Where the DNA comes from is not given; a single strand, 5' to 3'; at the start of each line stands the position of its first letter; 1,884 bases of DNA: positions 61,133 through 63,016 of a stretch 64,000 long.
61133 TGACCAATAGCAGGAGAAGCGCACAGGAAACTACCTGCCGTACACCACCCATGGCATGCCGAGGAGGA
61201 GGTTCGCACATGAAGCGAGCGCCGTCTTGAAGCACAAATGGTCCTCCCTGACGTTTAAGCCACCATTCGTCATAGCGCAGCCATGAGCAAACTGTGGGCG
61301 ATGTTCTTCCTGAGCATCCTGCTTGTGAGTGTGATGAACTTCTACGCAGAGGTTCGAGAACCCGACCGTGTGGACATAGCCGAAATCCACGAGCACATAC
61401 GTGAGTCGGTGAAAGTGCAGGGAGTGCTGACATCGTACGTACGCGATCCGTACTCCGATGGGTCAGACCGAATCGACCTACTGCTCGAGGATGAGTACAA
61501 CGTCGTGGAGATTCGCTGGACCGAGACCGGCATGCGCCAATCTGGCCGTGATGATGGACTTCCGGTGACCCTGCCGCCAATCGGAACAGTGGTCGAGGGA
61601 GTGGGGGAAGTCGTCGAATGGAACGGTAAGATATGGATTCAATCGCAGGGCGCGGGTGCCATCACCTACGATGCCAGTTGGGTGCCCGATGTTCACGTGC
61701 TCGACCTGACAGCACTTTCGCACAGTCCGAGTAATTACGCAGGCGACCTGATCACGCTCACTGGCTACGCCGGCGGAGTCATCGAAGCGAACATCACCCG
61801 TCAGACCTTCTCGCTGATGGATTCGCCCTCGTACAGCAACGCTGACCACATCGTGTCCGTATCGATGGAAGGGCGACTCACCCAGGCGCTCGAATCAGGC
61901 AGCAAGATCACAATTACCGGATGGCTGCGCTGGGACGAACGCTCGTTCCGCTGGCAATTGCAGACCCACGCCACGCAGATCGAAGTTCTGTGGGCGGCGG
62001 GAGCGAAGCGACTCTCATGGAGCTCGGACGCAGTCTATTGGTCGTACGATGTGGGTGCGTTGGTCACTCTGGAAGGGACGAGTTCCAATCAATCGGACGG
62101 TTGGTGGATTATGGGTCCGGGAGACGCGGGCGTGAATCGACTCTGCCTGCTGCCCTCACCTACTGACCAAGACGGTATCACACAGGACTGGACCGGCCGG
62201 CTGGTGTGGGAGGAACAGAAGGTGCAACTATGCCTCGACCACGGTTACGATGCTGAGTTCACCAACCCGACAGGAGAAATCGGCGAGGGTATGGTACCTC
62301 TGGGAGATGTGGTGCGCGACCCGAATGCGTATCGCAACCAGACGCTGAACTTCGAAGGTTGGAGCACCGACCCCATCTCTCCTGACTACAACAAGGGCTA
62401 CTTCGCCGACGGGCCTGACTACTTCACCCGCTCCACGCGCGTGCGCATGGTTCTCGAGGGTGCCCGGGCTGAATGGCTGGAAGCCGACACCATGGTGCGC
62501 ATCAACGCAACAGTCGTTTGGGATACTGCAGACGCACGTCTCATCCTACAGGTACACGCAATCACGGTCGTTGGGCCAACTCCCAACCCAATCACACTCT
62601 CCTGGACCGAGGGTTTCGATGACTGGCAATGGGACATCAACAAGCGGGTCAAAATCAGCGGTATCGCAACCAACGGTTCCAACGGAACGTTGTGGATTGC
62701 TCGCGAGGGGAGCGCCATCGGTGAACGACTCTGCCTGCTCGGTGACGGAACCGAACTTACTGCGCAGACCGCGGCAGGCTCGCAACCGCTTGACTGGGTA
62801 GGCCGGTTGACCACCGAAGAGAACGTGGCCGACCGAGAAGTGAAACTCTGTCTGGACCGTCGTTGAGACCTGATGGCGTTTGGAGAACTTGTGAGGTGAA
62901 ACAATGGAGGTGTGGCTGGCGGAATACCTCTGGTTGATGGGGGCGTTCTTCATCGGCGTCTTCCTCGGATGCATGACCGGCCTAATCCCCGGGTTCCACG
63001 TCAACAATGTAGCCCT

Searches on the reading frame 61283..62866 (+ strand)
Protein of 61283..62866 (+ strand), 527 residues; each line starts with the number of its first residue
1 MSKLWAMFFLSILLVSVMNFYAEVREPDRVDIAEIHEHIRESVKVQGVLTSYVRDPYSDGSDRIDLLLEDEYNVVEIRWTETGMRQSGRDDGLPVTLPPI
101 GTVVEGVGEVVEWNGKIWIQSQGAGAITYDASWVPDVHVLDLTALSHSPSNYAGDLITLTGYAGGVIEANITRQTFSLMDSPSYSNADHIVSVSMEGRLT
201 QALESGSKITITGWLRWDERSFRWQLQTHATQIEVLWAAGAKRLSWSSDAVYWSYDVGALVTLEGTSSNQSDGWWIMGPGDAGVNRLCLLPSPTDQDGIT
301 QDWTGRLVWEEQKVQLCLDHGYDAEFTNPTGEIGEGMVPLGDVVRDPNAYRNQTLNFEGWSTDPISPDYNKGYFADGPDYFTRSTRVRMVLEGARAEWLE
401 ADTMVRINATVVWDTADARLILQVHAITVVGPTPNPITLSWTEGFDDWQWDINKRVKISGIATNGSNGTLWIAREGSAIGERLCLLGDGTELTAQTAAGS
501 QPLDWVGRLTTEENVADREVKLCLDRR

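Call 68: search_protein_families(library=pfam, proteins=[window:61283-62866:+], max_evalue=0.5)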
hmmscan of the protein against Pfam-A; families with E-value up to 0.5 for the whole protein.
window:61283-62866:+ (527 aa): 1 family
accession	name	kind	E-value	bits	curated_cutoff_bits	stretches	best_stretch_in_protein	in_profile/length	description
PF14296.11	O-ag_pol_Wzy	-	0.28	10.3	26.6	1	3-48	254-299/468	O-antigen polysaccharide polymerase Wzy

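Call 80: search_protein_families(library=ncbifam, proteins=[window:61283-62866:+], max_evalue=5)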
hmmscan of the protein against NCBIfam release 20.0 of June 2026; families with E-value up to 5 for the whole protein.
window:61283-62866:+ (527 aa): 1 family
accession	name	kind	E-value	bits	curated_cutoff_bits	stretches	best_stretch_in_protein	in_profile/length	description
TIGR04418.1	PriB_gamma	exception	0.13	12.4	72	1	198-235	58-95/96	primosomal replication protein N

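Call 86: find_encoding_contigs(protein=window:61283-62866:+, flank=10000, max_places=1)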
Protein window:61283-62866:+ (527 aa): 11 contigs read that carry it; 1 place shown.
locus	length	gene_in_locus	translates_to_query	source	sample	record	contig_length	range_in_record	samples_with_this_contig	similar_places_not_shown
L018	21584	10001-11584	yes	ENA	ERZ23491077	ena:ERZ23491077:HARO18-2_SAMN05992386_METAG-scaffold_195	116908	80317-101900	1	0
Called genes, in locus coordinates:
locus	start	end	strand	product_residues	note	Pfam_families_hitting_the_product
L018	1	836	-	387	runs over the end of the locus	-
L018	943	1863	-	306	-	-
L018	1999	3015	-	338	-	-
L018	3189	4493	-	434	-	PF01966:HD, PF19276:HD_assoc_2 (weak)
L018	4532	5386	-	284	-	-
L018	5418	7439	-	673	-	PF00082:Peptidase_S8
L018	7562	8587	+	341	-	-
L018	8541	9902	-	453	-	-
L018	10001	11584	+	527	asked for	-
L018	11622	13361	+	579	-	PF01970:TctA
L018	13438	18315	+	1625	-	PF00932:LTD, PF13091:PLDc_2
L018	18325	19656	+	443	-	PF02885:Glycos_trans_3N, PF00591:Glycos_transf_3, PF07831:PYNP_C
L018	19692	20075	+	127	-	PF00383:dCMP_cyt_deam_1, PF08211:dCMP_cyt_deam_2 (weak)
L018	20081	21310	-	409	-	PF00464:SHMT, PF01212:Beta_elim_lyase (weak)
